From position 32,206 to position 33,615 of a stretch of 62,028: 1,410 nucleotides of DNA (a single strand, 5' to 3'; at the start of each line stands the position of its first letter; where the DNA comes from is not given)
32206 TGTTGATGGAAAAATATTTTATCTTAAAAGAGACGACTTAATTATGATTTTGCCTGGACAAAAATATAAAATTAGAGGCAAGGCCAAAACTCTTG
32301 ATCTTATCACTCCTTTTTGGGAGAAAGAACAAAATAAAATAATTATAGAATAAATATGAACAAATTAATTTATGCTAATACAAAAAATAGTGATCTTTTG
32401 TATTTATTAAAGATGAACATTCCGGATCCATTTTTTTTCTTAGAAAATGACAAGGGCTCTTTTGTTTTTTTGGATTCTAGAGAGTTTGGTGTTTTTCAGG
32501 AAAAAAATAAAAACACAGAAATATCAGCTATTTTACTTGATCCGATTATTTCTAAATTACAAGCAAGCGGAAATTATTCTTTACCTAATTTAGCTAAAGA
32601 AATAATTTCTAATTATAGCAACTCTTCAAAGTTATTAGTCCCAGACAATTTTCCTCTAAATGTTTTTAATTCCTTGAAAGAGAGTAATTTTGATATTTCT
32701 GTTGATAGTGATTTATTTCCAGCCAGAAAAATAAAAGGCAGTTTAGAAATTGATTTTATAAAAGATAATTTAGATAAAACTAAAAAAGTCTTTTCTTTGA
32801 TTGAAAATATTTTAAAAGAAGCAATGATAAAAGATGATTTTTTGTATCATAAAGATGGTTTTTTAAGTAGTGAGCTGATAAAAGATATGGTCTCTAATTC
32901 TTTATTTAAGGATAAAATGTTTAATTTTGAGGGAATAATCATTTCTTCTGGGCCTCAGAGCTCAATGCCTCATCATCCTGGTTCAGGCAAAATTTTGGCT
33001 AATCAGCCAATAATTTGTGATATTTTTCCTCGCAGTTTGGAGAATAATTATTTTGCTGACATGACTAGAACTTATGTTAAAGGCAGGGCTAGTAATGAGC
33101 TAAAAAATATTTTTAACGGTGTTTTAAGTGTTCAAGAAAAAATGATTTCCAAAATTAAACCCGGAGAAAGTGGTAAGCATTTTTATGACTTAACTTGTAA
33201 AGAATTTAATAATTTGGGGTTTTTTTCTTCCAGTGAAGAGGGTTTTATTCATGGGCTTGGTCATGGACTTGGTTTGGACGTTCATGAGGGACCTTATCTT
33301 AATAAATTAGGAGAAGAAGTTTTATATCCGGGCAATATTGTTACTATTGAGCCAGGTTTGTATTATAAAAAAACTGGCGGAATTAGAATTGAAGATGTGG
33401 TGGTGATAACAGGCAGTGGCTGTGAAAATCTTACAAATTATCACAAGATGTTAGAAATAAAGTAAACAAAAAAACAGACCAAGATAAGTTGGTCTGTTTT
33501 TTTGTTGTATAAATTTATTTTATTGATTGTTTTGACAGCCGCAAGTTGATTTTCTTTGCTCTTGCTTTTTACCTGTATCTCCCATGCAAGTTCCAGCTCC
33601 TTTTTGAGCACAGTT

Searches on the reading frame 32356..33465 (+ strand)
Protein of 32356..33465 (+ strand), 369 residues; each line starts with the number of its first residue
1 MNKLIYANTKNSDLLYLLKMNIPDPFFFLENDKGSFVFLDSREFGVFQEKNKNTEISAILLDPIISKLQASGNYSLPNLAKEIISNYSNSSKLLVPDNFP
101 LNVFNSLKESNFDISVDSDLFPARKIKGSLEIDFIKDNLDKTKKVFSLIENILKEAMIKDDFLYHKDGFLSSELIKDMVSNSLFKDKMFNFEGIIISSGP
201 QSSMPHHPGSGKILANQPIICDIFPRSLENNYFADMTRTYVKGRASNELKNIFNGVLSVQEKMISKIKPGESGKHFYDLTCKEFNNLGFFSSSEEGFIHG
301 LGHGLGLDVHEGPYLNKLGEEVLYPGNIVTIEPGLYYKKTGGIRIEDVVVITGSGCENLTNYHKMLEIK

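Call 7: search_protein_families(library=pfam, proteins=[window:32356-33465:+])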
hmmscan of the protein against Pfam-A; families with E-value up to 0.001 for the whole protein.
window:32356-33465:+ (369 aa): 1 family
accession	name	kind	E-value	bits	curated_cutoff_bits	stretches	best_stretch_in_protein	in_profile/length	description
PF00557.29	Peptidase_M24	-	4.4e-40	138.1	23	1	185-352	40-207/208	Metallopeptidase family M24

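Call 50: search_protein_families(library=ncbifam, proteins=[window:32356-33465:+], max_evalue=0.01)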
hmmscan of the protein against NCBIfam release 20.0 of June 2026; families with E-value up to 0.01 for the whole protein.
window:32356-33465:+ (369 aa): 10 families
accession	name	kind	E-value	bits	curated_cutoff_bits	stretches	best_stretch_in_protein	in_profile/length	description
NF040821.1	dipep_PepQ_Arch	equivalog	6.1e-33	114.3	630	1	190-364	175-343/346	Xaa-Pro dipeptidase PepQ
NF007310.0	PRK09795.1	equivalog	4e-26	91.7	393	1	191-364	181-353/361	aminopeptidase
NF008131.0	PRK10879.1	equivalog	2.6e-15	56.2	465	1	230-361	264-419/438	Xaa-Pro aminopeptidase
NF011174.0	PRK14576.1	subfamily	1.5e-13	50.4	487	1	231-364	268-399/405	putative endopeptidase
NF011720.0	PRK15173.1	subfamily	1.4e-11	44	420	1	230-362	205-335/343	peptidase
NF011173.0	PRK14575.1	equivalog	1.8e-11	43.7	850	1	230-362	268-398/406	putative peptidase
NF010133.0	PRK13607.1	equivalog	1.1e-09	37.7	339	2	230-336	252-388/443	Xaa-Pro dipeptidase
TIGR00500.1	met_pdase_I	equivalog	1.8e-07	30.9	171.35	1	230-339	99-207/247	type I methionyl aminopeptidase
NF008970.0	PRK12318.1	equivalog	1.2e-05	24.8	267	1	228-336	139-245/291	methionyl aminopeptidase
NF043017.1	DimsulpropLyDddP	equivalog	0.0017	17.2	600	1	80-363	158-437/443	dimethylsulfonioproprionate lyase DddP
